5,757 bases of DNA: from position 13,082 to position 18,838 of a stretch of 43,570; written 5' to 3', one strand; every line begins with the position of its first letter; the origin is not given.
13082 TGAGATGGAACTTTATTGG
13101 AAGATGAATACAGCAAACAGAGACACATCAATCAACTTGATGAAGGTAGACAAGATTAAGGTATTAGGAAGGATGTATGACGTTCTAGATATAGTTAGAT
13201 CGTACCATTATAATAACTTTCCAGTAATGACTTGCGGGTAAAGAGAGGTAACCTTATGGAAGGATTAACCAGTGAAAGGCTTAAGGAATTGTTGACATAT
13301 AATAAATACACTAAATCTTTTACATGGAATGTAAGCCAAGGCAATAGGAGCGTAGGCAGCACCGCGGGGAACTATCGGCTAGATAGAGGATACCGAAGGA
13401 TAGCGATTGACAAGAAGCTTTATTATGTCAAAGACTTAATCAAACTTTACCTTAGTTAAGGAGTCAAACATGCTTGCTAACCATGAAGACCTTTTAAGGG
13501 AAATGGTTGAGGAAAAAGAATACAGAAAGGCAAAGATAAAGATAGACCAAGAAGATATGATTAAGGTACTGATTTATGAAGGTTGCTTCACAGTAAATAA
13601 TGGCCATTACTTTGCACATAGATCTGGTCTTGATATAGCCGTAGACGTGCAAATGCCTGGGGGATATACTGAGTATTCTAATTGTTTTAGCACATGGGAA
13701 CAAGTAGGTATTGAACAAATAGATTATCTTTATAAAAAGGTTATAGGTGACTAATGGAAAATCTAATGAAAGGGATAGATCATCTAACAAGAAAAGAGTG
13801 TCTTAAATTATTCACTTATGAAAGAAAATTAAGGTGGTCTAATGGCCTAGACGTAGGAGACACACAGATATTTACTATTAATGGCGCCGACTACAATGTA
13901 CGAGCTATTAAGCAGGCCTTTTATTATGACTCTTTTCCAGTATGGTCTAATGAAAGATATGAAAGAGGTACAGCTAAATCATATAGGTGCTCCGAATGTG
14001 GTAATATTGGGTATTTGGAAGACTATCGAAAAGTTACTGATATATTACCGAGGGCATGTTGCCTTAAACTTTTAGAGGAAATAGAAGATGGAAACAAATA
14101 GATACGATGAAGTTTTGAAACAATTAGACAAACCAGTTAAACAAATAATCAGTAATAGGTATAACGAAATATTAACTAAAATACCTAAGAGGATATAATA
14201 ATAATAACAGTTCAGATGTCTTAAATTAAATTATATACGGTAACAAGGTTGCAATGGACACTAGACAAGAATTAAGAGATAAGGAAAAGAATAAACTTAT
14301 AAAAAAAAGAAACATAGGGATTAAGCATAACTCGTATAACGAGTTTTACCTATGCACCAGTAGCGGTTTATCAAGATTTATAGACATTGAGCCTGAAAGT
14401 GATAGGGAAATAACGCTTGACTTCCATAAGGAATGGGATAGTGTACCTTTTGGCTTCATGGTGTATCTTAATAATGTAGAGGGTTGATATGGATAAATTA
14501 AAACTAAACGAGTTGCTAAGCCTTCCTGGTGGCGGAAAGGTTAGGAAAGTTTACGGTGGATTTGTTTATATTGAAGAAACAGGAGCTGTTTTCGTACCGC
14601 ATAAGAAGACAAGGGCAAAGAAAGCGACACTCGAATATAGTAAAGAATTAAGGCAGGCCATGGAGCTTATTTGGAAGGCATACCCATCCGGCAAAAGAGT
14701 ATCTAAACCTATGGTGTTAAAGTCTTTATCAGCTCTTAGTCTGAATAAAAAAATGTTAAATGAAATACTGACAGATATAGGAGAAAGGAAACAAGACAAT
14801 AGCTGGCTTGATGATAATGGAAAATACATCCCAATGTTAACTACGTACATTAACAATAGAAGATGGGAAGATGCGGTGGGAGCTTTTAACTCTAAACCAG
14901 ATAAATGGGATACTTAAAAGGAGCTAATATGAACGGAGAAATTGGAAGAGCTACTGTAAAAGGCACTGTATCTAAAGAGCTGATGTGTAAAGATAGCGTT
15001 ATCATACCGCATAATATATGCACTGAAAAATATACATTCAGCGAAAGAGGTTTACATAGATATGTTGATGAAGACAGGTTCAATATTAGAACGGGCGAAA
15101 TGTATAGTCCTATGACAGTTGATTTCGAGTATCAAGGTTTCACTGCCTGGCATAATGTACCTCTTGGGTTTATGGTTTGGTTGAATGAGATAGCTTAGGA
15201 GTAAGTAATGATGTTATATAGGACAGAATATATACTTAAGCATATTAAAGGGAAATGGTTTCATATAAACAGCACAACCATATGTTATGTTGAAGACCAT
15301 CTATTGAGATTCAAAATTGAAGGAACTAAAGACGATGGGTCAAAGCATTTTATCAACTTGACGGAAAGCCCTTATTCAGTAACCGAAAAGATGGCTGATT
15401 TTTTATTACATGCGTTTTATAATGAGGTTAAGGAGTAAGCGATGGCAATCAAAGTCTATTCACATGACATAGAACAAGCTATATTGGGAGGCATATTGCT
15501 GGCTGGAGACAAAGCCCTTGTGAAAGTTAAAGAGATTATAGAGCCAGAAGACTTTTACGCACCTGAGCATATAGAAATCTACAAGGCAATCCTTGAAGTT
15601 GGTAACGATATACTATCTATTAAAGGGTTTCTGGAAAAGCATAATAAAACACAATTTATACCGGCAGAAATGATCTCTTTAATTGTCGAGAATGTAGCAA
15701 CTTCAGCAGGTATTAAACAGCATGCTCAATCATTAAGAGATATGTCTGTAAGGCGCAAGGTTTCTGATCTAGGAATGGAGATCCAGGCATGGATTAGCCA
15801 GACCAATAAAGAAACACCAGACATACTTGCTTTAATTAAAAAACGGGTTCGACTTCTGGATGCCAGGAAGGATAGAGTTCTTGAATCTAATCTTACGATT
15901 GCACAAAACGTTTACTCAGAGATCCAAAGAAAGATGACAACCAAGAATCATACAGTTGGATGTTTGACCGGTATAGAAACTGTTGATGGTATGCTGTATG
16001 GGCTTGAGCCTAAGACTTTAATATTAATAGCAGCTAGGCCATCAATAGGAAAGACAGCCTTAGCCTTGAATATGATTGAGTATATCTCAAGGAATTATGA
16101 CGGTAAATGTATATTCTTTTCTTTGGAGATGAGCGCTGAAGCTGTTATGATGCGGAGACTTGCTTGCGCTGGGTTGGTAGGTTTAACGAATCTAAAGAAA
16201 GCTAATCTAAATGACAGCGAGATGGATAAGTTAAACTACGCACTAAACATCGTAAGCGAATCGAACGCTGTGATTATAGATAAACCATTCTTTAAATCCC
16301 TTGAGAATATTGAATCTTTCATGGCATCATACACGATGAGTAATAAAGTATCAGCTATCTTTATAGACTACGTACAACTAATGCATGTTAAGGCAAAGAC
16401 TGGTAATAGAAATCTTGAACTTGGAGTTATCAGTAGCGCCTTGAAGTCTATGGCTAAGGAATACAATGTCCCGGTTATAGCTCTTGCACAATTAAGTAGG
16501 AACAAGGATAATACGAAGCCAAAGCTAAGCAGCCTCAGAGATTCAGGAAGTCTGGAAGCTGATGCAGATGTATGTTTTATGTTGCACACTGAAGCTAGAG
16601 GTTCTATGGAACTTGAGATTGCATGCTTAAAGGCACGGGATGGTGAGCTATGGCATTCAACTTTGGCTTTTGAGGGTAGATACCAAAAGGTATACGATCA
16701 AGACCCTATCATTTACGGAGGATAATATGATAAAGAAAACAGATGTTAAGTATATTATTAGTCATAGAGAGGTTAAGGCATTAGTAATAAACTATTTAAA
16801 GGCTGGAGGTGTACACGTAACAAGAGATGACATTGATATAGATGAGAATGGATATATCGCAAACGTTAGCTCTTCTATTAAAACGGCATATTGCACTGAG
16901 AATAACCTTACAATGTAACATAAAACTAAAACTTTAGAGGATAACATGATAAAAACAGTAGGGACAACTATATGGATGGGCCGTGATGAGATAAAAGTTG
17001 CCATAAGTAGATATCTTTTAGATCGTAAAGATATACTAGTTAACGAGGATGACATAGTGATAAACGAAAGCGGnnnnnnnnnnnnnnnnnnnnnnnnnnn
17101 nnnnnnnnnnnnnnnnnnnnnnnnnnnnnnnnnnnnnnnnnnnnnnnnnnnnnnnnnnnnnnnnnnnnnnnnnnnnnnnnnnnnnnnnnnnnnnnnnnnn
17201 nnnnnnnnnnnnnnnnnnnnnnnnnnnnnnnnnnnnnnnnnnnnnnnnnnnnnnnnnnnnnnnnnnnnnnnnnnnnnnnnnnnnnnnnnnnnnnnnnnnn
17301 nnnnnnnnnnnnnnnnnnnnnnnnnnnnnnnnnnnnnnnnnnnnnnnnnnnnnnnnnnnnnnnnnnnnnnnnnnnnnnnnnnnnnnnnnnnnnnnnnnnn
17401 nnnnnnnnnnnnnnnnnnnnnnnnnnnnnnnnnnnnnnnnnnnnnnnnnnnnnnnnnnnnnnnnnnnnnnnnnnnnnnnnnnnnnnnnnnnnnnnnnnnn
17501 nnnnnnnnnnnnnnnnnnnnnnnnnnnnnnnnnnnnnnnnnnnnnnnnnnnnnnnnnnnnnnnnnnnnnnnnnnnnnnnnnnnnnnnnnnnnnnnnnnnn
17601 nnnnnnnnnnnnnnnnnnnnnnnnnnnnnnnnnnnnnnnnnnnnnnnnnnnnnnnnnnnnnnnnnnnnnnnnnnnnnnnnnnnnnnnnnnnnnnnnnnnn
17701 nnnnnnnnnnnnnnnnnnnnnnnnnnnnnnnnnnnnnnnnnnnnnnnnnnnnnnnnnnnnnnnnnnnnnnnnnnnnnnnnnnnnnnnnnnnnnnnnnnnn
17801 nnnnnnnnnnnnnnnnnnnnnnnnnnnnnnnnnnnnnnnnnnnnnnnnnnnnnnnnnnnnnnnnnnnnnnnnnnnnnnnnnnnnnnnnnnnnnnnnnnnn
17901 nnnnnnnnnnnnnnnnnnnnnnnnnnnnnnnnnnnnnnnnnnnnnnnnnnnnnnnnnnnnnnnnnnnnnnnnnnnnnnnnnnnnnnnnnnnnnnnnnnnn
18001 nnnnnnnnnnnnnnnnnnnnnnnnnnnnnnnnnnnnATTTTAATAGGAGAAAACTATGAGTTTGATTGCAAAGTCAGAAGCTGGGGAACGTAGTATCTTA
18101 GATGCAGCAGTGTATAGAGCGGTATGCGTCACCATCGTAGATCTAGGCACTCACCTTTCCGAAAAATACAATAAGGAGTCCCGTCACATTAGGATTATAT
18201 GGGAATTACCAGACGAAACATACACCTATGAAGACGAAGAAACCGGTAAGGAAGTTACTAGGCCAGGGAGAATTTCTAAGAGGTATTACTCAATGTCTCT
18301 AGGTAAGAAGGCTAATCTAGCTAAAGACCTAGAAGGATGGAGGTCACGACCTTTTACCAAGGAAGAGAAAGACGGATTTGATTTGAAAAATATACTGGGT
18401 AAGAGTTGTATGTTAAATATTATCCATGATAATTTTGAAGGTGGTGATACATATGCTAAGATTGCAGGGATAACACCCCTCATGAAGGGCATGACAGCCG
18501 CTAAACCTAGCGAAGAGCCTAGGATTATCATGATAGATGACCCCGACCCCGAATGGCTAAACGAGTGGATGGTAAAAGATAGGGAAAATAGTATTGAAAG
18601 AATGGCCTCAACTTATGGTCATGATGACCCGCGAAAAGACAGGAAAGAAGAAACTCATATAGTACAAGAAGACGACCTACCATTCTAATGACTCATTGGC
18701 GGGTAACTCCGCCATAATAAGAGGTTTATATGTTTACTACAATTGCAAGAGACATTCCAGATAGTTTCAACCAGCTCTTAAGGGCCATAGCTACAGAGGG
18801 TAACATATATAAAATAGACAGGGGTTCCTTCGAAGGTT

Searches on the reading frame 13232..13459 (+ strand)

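Call 102: search_protein_families(library=phrogs, proteins=[window:13232-13459:+])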
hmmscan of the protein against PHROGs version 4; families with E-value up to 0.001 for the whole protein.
window:13232-13459:+ (75 aa): 1 family
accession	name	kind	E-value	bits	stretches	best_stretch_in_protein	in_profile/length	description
phrog_99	-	DNA, RNA and nucleotide metabolism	8.7e-12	46.4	1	8-70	102-164/383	HNH endonuclease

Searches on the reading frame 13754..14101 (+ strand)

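Call 53: search_protein_families(library=pfam, max_evalue=0.01, proteins=[window:13754-14101:+])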
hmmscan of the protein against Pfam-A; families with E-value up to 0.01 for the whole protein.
window:13754-14101:+ (115 aa): 1 family
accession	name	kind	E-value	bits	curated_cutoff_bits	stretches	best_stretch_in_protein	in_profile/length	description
PF23458.2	DUF7130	-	0.0042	17.4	35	1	38-90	13-67/89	Domain of unknown function (DUF7130)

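Call 103: search_protein_families(library=phrogs, proteins=[window:13754-14101:+])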
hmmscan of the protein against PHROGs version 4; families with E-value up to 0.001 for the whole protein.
window:13754-14101:+ (115 aa): 0 families

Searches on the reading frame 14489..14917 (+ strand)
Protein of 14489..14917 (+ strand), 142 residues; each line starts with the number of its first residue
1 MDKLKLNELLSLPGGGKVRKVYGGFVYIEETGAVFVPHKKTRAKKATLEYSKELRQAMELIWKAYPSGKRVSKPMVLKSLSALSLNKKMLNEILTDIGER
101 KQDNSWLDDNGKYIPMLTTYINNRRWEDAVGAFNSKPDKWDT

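Call 53: search_protein_families(library=pfam, max_evalue=0.01, proteins=[window:14489-14917:+])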
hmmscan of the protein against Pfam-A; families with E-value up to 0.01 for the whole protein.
window:14489-14917:+ (142 aa): 0 families

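Call 103: search_protein_families(library=phrogs, proteins=[window:14489-14917:+])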
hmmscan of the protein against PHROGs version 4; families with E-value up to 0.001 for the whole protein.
window:14489-14917:+ (142 aa): 4 families
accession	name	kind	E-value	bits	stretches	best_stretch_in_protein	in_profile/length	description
phrog_9474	-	DNA, RNA and nucleotide metabolism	2.2e-09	38.2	1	43-130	164-249/288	replication initiation protein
phrog_270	-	DNA, RNA and nucleotide metabolism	3.4e-07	31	1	41-130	166-250/383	replication initiation protein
phrog_9327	-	DNA, RNA and nucleotide metabolism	4.6e-05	24.1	1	43-131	159-243/276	primosomal protein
phrog_1347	-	unknown function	9.8e-05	22.3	1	54-132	273-349/417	-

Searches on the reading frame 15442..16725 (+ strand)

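Call 10: search_protein_families(library=phrogs, proteins=[window:15442-16725:+])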
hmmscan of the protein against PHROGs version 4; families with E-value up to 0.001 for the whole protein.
window:15442-16725:+ (427 aa): 9 families
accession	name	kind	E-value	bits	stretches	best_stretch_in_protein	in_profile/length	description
phrog_19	-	DNA, RNA and nucleotide metabolism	8.2e-79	267.1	1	5-419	158-580/621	DnaB-like replicative helicase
phrog_243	-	DNA, RNA and nucleotide metabolism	4.2e-37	128.6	1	175-420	21-268/273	DnaB-like replicative helicase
phrog_239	-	DNA, RNA and nucleotide metabolism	2.5e-27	97.2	1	156-404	325-580/801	DNA primase/helicase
phrog_11530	-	unknown function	1.1e-22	81.8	1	278-417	8-156/184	-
phrog_23150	-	unknown function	1.2e-12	48.8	1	7-211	8-214/217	-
phrog_97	-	other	4.7e-05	23.8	1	172-240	48-123/506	UvsX-like recombinase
phrog_8337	-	DNA, RNA and nucleotide metabolism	5e-05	23.8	1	154-260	30-137/273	DNA repair protein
phrog_18375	-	DNA, RNA and nucleotide metabolism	7.1e-05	22.2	1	191-376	375-569/644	DNA primase/helicase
phrog_5482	-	unknown function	0.00026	20.8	1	178-357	34-217/341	-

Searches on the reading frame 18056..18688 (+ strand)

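Call 10: search_protein_families(library=phrogs, proteins=[window:18056-18688:+])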
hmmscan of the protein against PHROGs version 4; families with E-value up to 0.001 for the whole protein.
window:18056-18688:+ (210 aa): 2 families
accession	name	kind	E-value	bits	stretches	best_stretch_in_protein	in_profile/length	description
phrog_862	-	unknown function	2.3e-13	51.6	1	6-169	25-194/276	-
phrog_6599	-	unknown function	3.8e-07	31.1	1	9-146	14-154/245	-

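Call 53: search_protein_families(library=pfam, max_evalue=0.01, proteins=[window:18056-18688:+])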
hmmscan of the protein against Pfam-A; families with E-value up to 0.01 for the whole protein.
window:18056-18688:+ (210 aa): 0 families
